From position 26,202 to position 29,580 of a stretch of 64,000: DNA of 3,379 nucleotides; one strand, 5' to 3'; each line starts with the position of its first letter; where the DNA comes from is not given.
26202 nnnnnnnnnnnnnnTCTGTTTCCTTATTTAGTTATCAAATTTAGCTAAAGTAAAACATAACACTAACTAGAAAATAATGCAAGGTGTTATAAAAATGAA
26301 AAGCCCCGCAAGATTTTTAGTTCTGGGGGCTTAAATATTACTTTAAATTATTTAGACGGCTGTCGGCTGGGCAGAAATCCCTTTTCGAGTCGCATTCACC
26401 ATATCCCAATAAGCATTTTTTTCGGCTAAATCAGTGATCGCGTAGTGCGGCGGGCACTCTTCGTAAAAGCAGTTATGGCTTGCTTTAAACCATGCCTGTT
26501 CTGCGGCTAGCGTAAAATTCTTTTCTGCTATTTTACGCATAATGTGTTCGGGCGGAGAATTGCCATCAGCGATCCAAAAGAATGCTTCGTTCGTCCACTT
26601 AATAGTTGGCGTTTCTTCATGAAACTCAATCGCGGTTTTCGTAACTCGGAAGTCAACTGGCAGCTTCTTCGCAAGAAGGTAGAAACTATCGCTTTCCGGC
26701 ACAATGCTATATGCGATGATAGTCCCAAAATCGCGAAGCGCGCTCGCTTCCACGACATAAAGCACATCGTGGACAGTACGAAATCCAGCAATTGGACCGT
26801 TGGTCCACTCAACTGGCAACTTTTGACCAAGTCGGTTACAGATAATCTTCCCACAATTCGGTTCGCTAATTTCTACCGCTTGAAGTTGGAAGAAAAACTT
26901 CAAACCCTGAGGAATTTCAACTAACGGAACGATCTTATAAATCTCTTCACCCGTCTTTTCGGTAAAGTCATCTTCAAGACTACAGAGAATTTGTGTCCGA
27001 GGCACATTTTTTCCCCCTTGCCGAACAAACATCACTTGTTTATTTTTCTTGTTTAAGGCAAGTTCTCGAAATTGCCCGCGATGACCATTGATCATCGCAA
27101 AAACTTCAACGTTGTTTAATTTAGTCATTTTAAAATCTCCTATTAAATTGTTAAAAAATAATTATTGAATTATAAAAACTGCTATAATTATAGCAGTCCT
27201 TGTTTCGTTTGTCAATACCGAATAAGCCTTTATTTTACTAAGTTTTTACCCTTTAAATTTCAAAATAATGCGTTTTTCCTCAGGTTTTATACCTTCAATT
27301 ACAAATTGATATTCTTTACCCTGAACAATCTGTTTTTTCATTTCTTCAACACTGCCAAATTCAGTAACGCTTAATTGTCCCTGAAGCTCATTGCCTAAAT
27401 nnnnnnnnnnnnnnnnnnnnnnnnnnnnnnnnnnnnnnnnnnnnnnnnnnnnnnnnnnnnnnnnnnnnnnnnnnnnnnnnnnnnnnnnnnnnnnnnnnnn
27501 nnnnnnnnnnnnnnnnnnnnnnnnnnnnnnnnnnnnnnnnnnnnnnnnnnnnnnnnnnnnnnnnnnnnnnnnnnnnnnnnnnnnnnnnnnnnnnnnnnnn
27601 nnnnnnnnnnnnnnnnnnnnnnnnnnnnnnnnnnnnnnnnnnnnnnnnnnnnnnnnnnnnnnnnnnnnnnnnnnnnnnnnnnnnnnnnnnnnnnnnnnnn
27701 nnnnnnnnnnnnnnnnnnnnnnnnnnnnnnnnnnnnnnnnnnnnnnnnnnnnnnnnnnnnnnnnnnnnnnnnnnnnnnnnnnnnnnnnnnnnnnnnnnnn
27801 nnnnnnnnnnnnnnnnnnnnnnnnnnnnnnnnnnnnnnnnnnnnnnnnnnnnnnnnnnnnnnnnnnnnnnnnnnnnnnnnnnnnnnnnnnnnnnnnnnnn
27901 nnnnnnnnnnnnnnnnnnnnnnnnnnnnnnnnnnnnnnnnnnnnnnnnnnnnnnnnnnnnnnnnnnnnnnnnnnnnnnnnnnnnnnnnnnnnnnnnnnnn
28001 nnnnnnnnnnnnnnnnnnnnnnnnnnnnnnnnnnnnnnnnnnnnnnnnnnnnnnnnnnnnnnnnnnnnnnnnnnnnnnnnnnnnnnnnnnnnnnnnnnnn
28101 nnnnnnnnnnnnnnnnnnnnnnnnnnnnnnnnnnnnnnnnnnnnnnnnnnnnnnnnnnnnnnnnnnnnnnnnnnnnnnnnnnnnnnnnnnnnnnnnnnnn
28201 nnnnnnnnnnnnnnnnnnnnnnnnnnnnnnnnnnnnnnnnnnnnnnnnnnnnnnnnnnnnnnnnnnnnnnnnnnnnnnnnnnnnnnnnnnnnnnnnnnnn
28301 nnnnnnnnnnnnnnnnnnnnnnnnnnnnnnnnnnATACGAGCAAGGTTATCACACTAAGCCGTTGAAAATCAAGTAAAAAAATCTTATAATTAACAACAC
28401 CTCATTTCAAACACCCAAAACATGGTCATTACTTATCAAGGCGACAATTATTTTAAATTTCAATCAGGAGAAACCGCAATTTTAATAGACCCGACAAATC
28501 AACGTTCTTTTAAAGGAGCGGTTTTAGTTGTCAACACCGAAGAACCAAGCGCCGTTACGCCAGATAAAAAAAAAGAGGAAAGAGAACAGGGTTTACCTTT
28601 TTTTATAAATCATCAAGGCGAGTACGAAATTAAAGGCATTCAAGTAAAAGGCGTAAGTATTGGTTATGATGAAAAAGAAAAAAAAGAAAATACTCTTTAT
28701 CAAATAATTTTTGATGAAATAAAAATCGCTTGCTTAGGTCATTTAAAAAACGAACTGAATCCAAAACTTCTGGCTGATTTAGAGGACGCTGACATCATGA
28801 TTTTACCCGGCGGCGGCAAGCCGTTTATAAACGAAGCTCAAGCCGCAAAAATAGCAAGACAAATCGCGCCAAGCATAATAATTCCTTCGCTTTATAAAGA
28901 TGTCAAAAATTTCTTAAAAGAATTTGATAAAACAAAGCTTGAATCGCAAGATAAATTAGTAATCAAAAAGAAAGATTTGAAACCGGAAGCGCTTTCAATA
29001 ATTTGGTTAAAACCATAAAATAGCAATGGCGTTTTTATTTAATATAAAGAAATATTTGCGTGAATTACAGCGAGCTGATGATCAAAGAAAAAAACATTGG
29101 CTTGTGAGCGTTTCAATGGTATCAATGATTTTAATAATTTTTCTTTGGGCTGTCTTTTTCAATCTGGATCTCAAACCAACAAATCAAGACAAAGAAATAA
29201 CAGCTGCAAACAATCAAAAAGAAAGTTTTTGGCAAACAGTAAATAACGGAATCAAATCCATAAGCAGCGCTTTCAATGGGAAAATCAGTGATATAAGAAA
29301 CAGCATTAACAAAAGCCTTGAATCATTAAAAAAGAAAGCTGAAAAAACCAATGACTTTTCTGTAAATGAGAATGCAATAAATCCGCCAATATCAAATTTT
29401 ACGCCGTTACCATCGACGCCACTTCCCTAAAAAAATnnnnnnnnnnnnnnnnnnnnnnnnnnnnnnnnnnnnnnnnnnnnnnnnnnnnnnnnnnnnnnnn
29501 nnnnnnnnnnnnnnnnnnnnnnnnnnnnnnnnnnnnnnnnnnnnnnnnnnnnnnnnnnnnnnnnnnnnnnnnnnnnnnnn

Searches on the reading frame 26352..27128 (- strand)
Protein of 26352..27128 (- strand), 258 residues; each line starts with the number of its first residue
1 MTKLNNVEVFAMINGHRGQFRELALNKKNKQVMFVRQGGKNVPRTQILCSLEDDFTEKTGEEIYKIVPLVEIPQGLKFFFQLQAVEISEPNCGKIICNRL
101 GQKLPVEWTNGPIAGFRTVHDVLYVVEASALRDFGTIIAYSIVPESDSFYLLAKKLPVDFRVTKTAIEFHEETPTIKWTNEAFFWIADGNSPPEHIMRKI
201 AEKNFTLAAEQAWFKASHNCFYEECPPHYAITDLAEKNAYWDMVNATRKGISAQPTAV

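Call 13: search_protein_families(library=pfam, proteins=[window:26352-27128:-], max_evalue=0.01)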
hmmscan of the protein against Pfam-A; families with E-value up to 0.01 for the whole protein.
window:26352-27128:- (258 aa): 0 families

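Call 20: find_homologous_proteins(query=window:26352-27128:-)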
Query window:26352-27128:- (258 aa): 1 proteins with E <= 0.001 among 272 candidates.
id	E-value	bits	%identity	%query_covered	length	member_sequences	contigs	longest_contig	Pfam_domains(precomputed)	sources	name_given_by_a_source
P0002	2.0e-174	596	100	100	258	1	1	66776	-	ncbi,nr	ncbi:MAG: hypothetical protein QMD65_00175 [Patescibacteria group bacterium]|nr:hypothetical protein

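Call 69: search_protein_representatives(protein=window:26352-27128:-)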
Query: 258 residues. Proteins with E-value up to 0.001 (for the whole library): 9; up to 1e-10: 4; up to 1e-30: 2. The best 9 are listed.
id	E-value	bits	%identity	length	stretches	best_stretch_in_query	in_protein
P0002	6.4e-175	595.7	100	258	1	1-258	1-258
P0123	7.8e-62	225.2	49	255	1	4-251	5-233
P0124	2.8e-19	85.7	36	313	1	14-236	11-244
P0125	2.5e-15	72.8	31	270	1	8-237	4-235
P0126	3.5e-09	52.7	31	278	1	27-156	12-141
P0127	1.3e-06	44.2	34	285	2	44-152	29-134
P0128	1.4e-06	44.1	33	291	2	44-155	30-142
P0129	4.0e-04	36.1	32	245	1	113-243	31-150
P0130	5.8e-04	35.5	31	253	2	46-156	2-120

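Call 73: find_encoding_contigs(protein=P0123, flank=3000, max_places=3)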
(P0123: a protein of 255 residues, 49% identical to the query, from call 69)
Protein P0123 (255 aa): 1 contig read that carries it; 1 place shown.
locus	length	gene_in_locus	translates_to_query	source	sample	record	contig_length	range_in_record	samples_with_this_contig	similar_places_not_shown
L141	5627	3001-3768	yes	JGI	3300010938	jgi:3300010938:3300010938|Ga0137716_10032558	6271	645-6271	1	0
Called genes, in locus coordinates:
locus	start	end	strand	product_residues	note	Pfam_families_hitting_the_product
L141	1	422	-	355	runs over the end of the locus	?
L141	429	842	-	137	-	-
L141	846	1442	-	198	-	PF13483:Lactamase_B_3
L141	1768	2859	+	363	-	PF23459:S1_RRP5 (faint), PF00575:S1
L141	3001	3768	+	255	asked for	-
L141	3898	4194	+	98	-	-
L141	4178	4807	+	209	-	-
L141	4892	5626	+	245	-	?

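Call 74: find_encoding_contigs(protein=P0125, flank=3000, max_places=3)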
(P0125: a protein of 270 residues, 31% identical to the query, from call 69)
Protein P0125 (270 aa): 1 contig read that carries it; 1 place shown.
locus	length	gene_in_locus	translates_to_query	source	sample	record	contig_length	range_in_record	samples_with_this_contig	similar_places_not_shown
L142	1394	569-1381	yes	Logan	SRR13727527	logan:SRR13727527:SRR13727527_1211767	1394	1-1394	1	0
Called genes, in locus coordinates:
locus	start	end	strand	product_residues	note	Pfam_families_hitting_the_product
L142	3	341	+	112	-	?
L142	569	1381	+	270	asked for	-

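Call 77: find_encoding_contigs(protein=P0126, flank=3000, max_places=3)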
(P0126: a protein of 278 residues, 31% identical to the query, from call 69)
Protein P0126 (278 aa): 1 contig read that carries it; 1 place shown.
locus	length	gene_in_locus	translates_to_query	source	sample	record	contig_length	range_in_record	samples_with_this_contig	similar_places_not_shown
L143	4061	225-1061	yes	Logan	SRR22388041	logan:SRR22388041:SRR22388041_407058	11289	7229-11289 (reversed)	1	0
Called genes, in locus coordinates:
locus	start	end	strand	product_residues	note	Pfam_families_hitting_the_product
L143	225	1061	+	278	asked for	-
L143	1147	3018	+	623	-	PF06480:FtsH_ext, PF06068:TIP49 (faint), PF00004:AAA, PF23902:AAA_lid_PRS2_C (faint), PF17862:AAA_lid_3, PF01434:Peptidase_M41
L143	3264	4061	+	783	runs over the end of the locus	PF02190:LON_substr_bdg, PF00004:AAA, PF07728:AAA_5 (weak), PF22667:Lon_lid, PF05362:Lon_C, PF13541:ChlI (weak)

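Call 78: find_encoding_contigs(protein=P0127, flank=3000, max_places=3)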
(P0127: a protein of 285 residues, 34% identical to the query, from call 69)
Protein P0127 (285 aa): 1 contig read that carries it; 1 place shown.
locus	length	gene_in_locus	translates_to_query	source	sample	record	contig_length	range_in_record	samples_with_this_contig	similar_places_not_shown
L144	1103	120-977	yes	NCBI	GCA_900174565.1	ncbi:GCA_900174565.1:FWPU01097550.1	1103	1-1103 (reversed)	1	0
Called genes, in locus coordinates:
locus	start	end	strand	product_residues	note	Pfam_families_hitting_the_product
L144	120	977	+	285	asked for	-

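Call 79: find_encoding_contigs(protein=P0128, flank=3000, max_places=3)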
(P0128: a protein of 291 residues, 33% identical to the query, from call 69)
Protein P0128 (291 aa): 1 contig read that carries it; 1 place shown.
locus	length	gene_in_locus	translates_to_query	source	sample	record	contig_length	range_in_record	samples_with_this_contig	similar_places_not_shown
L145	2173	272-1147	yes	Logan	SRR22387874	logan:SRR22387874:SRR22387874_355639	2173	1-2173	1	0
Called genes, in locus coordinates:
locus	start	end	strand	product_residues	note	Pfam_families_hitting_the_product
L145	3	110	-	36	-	?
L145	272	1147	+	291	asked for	-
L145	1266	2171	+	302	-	?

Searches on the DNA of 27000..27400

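Call 85: search_rna_families(source=window, start=27000, end=27400, threshold=evalue, max_evalue=1)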
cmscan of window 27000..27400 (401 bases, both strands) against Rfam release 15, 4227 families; matches with E-value up to 1: 2.
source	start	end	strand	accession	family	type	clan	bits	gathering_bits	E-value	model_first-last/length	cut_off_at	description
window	27230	27279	+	RF02396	sau-5949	Gene; sRNA;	-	23.2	56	0.23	1-59/59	no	Staphylococcus sRNA sau-5949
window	27138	27206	+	RF02414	rli60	Gene; sRNA;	-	22.6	60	1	1-191/191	no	Listeria sRNA rli60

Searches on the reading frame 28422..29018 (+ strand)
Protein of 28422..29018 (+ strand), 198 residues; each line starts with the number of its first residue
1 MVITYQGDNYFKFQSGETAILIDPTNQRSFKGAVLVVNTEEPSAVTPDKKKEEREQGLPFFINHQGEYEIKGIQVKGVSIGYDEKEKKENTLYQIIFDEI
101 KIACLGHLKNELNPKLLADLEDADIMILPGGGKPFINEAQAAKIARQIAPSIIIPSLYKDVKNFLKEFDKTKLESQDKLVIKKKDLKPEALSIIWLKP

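Call 13: search_protein_families(library=pfam, proteins=[window:28422-29018:+], max_evalue=0.01)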
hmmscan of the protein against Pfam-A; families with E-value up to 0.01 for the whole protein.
window:28422-29018:+ (198 aa): 1 family
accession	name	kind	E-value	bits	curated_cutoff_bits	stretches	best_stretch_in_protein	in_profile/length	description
PF13483.12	Lactamase_B_3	-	1.3e-20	74.4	24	1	3-155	2-158/160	Beta-lactamase superfamily domain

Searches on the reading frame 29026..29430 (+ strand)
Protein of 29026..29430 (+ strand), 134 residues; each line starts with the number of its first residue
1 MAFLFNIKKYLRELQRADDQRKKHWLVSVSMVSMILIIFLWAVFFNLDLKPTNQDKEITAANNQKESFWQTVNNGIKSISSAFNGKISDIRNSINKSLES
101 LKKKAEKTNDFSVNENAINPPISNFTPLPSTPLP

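Call 100: search_protein_families(library=pfam, proteins=[window:29026-29430:+], max_evalue=0.01)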
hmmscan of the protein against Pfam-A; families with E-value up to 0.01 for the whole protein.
window:29026-29430:+ (134 aa): 1 family
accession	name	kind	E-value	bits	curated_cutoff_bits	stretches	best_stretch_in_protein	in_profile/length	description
PF12725.13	DUF3810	-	0.0017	18.2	28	1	9-110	45-149/311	Protein of unknown function (DUF3810)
